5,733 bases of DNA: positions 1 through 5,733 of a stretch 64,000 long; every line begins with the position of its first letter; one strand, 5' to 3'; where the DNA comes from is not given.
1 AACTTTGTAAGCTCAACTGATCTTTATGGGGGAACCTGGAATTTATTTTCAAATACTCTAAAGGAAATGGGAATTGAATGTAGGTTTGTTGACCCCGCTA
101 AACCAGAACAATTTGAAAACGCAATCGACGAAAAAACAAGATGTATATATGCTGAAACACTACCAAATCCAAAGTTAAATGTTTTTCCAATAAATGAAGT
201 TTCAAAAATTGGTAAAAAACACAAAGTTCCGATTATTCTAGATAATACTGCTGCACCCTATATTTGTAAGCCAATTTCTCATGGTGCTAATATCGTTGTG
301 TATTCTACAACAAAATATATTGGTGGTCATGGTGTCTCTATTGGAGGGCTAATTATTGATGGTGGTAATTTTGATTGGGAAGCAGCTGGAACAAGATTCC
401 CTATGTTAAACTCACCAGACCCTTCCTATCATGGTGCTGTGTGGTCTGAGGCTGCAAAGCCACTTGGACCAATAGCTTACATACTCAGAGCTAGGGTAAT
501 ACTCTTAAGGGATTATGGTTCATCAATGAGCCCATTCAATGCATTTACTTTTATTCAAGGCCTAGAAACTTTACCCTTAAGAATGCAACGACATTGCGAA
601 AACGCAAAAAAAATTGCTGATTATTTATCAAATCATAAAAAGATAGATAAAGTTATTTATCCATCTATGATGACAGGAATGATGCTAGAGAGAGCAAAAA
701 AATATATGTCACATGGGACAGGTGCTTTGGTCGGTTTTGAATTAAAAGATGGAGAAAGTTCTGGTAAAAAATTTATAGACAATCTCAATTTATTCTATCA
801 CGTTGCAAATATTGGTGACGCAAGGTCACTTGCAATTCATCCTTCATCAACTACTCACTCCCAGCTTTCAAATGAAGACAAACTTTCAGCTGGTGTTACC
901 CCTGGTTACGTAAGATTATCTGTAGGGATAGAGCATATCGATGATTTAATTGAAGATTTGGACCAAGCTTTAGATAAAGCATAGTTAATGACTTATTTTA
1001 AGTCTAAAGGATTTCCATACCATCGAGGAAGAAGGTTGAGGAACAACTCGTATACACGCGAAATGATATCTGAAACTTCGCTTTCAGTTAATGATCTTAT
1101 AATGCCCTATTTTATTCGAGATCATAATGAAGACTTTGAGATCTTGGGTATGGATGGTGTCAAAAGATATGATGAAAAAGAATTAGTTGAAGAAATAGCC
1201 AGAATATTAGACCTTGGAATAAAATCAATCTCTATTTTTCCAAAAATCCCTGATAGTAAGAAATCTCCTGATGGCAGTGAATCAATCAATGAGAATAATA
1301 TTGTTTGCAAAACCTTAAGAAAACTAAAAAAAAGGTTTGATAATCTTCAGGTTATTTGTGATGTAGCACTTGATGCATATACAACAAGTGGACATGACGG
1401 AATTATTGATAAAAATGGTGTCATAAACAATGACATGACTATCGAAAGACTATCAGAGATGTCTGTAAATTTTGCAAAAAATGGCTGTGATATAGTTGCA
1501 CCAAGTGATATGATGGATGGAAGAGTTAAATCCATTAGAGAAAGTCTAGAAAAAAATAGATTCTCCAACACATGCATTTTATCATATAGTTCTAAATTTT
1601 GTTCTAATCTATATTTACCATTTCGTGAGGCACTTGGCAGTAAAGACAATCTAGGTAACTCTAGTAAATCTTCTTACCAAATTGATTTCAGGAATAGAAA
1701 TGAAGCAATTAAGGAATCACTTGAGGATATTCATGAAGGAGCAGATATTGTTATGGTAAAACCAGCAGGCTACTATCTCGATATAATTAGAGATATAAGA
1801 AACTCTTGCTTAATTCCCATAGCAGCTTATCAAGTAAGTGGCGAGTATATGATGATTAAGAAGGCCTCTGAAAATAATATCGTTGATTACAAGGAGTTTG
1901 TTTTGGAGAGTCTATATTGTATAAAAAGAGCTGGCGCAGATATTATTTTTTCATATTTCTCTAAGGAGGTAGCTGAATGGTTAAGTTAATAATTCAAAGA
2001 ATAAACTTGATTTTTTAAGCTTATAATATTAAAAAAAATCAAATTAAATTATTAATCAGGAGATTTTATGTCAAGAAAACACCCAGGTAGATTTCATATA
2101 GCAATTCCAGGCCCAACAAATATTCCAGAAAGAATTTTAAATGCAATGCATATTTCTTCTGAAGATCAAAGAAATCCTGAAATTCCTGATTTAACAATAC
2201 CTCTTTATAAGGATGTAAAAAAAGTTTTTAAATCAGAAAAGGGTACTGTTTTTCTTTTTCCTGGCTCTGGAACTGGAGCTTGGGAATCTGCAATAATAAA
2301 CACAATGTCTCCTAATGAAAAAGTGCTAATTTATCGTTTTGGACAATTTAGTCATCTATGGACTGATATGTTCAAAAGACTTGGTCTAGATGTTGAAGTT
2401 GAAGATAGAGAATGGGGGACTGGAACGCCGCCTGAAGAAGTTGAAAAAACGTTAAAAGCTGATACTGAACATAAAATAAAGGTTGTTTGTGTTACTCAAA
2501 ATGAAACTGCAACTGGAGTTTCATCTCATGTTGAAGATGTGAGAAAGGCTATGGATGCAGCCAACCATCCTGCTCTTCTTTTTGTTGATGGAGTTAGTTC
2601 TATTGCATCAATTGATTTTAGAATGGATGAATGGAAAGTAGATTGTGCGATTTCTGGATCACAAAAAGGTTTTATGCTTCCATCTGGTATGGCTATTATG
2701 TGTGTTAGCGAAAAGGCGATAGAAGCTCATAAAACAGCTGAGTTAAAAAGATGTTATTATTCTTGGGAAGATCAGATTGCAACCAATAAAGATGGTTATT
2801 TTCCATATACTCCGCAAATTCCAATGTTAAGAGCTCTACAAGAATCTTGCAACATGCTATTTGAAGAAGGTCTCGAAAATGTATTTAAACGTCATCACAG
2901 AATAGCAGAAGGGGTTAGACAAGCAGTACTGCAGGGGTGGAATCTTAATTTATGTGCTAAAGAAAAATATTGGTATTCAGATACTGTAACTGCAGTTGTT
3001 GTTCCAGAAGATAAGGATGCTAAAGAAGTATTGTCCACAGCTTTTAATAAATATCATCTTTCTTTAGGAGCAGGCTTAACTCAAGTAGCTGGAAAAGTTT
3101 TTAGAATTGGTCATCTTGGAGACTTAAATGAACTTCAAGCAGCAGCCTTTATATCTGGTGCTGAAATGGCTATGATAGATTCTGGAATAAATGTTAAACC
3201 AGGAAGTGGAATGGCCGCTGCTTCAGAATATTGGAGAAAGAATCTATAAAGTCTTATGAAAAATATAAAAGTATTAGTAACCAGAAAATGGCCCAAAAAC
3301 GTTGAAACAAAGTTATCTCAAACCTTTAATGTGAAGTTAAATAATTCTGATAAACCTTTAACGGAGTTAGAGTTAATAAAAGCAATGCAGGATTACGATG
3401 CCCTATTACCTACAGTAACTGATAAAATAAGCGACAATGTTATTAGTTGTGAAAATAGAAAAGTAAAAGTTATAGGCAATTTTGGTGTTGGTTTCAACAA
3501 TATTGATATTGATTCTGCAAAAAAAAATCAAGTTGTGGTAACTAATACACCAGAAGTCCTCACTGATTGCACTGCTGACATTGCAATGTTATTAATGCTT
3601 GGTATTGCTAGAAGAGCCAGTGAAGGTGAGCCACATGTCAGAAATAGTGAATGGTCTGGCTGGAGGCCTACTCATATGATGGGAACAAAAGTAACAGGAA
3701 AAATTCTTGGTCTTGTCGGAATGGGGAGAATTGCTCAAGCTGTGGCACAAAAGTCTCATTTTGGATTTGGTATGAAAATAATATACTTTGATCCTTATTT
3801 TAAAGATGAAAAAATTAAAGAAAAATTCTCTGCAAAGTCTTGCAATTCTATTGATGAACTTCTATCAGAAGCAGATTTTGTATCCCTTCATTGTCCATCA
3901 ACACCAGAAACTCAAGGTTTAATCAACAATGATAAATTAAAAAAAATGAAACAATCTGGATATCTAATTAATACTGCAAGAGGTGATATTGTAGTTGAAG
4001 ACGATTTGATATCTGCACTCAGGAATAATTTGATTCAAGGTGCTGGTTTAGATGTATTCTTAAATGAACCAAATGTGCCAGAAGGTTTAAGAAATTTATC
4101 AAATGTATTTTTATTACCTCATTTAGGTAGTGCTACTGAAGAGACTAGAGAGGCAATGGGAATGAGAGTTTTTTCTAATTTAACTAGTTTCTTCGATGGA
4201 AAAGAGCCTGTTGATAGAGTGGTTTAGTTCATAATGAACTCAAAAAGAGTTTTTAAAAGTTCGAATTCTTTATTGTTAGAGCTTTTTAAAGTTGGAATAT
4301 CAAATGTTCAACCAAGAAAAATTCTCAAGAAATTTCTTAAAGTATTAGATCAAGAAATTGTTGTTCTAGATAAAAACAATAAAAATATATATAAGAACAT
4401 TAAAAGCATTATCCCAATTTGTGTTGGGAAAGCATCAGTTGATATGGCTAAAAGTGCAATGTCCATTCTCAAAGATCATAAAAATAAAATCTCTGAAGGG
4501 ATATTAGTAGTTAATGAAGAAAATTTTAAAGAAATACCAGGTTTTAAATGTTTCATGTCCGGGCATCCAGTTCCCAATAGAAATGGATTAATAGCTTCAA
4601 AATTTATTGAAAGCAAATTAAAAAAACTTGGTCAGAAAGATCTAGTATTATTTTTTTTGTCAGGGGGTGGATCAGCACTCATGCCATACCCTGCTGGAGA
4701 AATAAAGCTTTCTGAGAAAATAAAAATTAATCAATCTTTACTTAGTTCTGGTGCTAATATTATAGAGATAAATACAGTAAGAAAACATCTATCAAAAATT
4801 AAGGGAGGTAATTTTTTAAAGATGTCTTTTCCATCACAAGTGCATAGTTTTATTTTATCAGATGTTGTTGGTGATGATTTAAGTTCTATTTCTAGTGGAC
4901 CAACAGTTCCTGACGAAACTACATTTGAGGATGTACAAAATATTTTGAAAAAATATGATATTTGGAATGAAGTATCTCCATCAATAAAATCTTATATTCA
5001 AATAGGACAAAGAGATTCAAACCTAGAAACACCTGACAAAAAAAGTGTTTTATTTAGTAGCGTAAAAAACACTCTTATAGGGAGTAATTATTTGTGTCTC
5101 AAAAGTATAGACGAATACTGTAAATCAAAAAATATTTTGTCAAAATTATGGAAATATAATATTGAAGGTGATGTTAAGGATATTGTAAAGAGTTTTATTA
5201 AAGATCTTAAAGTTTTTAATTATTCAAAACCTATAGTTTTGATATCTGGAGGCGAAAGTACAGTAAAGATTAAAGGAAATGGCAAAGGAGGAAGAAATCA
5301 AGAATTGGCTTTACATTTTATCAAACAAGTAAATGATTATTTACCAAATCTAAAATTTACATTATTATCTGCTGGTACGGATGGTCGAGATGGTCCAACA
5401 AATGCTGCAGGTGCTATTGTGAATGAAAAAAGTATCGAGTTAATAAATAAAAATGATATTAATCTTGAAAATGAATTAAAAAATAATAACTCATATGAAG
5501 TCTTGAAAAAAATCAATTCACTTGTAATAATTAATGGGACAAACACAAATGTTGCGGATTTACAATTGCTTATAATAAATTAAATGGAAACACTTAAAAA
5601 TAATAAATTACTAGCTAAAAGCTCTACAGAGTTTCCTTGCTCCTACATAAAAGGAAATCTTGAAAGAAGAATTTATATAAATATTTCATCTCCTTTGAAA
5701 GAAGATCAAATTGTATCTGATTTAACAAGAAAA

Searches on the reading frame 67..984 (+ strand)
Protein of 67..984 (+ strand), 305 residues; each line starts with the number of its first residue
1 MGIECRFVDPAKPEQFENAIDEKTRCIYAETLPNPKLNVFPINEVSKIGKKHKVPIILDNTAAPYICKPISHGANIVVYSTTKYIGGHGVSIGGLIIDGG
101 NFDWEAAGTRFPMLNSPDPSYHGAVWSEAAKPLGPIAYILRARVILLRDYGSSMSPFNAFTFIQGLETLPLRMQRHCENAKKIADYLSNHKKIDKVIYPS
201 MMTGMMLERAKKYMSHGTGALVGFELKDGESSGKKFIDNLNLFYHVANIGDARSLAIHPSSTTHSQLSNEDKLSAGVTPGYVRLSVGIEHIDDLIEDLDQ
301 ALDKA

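Call 11: search_protein_families(library=pfam, proteins=[window:67-984:+])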
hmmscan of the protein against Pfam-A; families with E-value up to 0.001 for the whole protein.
window:67-984:+ (305 aa): 1 family
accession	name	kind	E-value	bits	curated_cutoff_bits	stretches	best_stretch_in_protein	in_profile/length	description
PF01053.26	Cys_Met_Meta_PP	-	2.2e-85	287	27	1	1-302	115-380/381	Cys/Met metabolism PLP-dependent enzyme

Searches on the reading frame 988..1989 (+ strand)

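Call 11: search_protein_families(library=pfam, proteins=[window:988-1989:+])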
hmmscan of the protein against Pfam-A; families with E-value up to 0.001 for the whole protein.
window:988-1989:+ (333 aa): 1 family
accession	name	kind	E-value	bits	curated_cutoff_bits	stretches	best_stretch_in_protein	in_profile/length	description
PF00490.27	ALAD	-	9.1e-122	406.6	24.6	1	12-331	2-317/317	Delta-aminolevulinic acid dehydratase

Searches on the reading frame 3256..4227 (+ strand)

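Call 11: search_protein_families(library=pfam, proteins=[window:3256-4227:+])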
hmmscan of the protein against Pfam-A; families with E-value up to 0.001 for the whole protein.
window:3256-4227:+ (323 aa): 2 families
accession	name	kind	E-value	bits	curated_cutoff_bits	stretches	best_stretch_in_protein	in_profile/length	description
PF02826.25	2-Hacid_dh_C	-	2.3e-57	193.7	25.1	1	112-291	2-178/178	D-isomer specific 2-hydroxyacid dehydrogenase, NAD binding domain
PF00389.36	2-Hacid_dh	-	6.6e-28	97.5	24.6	1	7-322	2-133/134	D-isomer specific 2-hydroxyacid dehydrogenase, catalytic domain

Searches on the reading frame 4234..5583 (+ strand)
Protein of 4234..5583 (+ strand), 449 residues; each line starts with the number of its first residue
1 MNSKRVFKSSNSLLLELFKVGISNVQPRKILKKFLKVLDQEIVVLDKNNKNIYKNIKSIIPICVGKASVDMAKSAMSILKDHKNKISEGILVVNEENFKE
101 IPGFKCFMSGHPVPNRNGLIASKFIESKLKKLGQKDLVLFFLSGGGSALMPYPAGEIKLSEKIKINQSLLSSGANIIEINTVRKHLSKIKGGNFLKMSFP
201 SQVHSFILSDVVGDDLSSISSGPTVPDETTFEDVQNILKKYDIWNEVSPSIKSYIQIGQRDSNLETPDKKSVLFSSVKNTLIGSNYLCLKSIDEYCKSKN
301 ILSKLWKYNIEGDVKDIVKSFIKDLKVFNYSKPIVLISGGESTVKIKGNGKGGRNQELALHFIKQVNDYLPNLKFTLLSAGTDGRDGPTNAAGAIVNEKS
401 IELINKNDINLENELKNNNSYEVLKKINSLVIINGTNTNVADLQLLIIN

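Call 11: search_protein_families(library=pfam, proteins=[window:4234-5583:+])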
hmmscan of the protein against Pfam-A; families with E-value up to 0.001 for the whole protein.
window:4234-5583:+ (449 aa): 2 families
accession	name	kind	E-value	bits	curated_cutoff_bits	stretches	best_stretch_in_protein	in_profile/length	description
PF13660.11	DUF4147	-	8.9e-71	238.5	23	1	14-255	2-233/234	Domain of unknown function (DUF4147)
PF05161.18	MOFRL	-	2.9e-33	114.7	28.3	1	335-442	2-106/106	MOFRL family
